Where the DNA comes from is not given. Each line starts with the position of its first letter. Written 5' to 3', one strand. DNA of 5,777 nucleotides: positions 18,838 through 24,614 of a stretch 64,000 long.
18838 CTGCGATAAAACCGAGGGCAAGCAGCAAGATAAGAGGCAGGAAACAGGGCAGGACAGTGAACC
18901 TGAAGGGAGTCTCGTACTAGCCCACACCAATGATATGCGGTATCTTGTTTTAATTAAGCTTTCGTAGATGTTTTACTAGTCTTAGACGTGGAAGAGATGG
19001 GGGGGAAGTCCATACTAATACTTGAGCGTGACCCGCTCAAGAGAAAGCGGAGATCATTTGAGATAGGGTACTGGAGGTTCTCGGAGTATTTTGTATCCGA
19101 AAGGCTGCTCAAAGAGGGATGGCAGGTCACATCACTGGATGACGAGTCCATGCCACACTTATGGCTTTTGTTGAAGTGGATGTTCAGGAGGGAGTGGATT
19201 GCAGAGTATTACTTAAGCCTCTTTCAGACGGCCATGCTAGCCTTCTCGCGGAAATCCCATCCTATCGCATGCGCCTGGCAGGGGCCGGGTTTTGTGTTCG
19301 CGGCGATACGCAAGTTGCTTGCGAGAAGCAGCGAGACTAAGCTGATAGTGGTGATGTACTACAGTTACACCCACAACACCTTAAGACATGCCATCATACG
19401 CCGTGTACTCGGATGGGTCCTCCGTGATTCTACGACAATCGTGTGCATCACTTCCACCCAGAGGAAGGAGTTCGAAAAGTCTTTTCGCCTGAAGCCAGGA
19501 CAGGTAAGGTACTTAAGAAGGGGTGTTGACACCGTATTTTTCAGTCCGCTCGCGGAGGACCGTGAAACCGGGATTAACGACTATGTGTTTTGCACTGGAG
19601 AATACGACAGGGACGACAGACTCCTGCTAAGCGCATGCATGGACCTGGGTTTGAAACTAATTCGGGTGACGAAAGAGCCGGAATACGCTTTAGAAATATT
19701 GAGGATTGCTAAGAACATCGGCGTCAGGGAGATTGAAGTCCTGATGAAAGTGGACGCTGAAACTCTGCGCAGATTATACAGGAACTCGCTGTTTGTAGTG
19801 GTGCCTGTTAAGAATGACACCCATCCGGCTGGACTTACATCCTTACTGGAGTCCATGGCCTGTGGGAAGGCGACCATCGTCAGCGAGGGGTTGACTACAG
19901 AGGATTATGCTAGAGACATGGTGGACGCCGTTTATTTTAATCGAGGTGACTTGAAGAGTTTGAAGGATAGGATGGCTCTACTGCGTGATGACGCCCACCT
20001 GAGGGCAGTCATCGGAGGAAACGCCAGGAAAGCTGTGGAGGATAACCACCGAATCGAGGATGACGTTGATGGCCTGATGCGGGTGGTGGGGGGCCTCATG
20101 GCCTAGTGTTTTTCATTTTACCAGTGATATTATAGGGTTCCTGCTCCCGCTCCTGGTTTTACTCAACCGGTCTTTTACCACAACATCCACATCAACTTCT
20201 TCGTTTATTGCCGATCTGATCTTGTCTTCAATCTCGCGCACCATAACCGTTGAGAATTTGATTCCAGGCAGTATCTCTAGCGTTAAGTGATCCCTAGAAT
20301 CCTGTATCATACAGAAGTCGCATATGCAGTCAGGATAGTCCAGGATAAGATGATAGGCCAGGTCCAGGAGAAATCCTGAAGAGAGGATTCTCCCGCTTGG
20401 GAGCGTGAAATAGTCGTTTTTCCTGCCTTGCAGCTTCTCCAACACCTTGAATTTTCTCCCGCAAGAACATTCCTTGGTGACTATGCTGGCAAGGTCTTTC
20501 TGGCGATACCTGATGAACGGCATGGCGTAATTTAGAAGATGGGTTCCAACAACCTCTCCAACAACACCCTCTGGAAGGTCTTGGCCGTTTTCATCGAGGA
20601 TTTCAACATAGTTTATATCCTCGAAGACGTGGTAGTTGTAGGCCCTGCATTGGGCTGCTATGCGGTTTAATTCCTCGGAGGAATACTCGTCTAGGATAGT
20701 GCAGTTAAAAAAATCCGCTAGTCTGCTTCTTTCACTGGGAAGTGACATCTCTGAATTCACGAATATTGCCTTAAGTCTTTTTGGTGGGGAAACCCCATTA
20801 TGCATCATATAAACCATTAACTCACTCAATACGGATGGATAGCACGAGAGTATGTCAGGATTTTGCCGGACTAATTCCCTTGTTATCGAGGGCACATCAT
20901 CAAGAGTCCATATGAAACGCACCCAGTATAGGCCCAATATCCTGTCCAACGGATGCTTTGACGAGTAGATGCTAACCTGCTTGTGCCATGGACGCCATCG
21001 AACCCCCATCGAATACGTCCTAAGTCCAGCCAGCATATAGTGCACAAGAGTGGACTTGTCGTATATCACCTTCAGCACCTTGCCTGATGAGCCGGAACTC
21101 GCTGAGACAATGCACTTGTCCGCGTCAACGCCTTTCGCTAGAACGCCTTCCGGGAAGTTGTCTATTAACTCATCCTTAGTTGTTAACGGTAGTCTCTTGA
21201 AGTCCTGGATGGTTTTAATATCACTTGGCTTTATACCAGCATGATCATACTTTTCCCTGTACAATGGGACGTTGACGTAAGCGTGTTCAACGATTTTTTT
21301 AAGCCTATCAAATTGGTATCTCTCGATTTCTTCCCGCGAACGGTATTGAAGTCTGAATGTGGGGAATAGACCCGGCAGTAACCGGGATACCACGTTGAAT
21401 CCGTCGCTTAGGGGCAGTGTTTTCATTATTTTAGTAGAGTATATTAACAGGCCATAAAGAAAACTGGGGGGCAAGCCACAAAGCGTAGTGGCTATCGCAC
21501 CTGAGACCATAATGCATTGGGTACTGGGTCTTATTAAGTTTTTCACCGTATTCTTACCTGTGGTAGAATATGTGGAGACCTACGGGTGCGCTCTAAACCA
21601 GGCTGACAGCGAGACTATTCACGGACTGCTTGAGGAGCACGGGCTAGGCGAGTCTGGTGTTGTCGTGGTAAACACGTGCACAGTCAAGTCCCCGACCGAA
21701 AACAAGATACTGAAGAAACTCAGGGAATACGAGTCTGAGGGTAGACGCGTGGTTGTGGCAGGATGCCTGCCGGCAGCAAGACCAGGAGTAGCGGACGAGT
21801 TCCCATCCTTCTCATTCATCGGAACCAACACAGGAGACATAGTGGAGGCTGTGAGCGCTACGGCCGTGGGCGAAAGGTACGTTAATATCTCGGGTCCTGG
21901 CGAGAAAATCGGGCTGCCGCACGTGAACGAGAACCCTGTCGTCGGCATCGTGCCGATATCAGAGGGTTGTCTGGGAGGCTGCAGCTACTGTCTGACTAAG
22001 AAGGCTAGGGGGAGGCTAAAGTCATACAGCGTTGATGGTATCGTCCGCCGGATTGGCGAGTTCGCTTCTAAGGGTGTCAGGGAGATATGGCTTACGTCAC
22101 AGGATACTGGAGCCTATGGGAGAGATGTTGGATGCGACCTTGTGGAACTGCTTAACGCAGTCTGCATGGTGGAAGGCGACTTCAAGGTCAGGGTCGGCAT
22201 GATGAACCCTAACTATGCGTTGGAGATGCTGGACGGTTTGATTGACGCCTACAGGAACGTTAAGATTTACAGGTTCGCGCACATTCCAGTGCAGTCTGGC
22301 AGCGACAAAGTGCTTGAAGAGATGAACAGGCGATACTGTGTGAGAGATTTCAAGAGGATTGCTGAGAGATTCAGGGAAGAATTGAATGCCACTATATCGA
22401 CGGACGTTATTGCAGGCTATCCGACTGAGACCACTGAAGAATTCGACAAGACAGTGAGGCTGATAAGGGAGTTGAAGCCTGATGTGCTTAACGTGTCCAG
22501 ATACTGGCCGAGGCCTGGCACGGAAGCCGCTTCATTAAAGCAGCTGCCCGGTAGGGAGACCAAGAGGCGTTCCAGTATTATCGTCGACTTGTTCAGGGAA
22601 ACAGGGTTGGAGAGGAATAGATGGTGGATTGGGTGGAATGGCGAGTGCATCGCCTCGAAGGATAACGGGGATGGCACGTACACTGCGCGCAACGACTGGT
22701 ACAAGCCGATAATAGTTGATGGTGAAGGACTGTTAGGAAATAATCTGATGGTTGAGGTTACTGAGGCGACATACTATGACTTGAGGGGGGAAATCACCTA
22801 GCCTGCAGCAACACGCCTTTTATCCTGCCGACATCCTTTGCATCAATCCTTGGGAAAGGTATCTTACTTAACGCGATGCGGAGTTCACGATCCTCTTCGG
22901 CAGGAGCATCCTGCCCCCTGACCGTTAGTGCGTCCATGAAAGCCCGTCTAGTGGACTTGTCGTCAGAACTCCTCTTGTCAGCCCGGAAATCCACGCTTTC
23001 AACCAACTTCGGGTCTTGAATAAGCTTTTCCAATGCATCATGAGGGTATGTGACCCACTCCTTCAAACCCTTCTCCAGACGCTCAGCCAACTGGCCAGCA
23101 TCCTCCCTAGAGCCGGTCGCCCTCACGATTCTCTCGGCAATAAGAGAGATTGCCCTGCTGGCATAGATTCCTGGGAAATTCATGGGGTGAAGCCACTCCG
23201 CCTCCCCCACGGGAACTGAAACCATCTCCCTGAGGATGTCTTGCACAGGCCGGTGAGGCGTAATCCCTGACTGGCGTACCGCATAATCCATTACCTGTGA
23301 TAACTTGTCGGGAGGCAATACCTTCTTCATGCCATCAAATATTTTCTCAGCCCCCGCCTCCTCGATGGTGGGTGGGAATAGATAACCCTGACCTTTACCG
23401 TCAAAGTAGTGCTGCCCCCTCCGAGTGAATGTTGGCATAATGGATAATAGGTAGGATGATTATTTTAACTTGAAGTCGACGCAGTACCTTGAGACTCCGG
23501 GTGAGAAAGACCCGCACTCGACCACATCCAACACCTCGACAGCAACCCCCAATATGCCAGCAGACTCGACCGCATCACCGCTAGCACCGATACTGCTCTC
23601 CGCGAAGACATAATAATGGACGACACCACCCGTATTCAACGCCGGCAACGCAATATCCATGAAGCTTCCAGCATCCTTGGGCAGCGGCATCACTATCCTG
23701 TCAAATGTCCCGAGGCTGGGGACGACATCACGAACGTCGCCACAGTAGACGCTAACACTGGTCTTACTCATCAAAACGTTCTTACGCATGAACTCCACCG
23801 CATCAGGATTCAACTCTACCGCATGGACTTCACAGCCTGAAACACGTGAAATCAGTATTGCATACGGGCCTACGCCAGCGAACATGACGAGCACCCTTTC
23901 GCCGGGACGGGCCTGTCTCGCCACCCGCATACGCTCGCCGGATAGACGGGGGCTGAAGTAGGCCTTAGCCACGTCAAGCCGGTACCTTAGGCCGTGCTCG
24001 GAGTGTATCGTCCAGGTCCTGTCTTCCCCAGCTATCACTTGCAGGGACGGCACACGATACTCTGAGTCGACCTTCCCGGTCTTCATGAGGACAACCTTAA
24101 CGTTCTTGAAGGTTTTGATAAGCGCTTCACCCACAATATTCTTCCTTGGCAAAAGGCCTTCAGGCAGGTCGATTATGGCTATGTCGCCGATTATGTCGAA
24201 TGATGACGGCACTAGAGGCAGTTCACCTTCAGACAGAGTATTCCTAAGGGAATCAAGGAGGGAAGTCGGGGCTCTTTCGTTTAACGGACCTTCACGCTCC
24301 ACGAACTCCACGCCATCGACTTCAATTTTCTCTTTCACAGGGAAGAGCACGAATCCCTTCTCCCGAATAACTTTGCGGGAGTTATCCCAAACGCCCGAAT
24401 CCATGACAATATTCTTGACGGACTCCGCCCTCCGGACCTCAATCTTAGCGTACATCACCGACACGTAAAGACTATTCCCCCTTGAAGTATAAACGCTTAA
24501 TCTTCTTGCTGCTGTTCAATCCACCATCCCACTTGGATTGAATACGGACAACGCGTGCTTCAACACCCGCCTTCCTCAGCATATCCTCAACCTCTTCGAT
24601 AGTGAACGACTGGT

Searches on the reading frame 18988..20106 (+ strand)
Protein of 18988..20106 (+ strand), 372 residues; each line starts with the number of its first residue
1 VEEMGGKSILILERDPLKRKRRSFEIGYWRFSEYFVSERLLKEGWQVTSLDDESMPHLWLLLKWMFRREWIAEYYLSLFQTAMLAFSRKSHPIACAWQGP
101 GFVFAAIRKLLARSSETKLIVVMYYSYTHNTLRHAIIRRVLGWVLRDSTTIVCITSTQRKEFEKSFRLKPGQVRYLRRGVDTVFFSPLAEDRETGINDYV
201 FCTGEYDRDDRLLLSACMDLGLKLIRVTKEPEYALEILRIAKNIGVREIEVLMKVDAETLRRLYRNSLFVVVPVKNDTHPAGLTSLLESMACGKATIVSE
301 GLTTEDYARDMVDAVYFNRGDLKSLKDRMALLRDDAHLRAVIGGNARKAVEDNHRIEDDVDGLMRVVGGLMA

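Call 37: search_protein_families(library=pfam, proteins=[window:18988-20106:+], max_evalue=0.00001)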
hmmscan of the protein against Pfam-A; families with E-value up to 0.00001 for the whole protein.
window:18988-20106:+ (372 aa): 3 families
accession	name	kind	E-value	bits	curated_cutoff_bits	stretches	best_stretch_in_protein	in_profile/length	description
PF00534.26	Glycos_transf_1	-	7.3e-09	35.8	26.4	1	240-348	65-171/172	Glycosyl transferases group 1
PF13692.12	Glyco_trans_1_4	-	1.1e-06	29.4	27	1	222-333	34-140/142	Glycosyl transferases group 1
PF13439.12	Glyco_transf_4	-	9.9e-06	26.1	28.5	0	112-182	93-168/170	Glycosyltransferase Family 4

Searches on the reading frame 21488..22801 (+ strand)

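Call 37: search_protein_families(library=pfam, proteins=[window:21488-22801:+], max_evalue=0.00001)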
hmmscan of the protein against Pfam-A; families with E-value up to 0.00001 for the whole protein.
window:21488-22801:+ (437 aa): 2 families
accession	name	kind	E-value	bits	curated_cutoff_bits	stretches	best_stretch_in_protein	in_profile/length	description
PF04055.27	Radical_SAM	-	6.2e-23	82.2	29.5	1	155-326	1-166/166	Radical SAM superfamily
PF00919.26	UPF0004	-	2.3e-15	56.9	27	1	28-98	3-82/98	Uncharacterized protein family UPF0004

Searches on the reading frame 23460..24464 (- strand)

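Call 37: search_protein_families(library=pfam, proteins=[window:23460-24464:-], max_evalue=0.00001)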
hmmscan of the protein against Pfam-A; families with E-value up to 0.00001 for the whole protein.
window:23460-24464:- (334 aa): 3 families
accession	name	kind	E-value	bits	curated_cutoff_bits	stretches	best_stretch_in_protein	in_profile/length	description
PF02475.24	TRM5-TYW2_MTfase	-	6.1e-44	150.3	28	1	152-292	1-143/164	TRM5/TYW2 methyltransferase domain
PF25133.1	TYW2_N_2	-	3.4e-21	75.6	27.7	1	71-148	3-78/79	TYW2 N-terminal domain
PF18093.7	Trm5_N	-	9.6e-06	25.7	22.7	0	7-48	3-44/47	tRNA methyltransferase 5 N-terminal domain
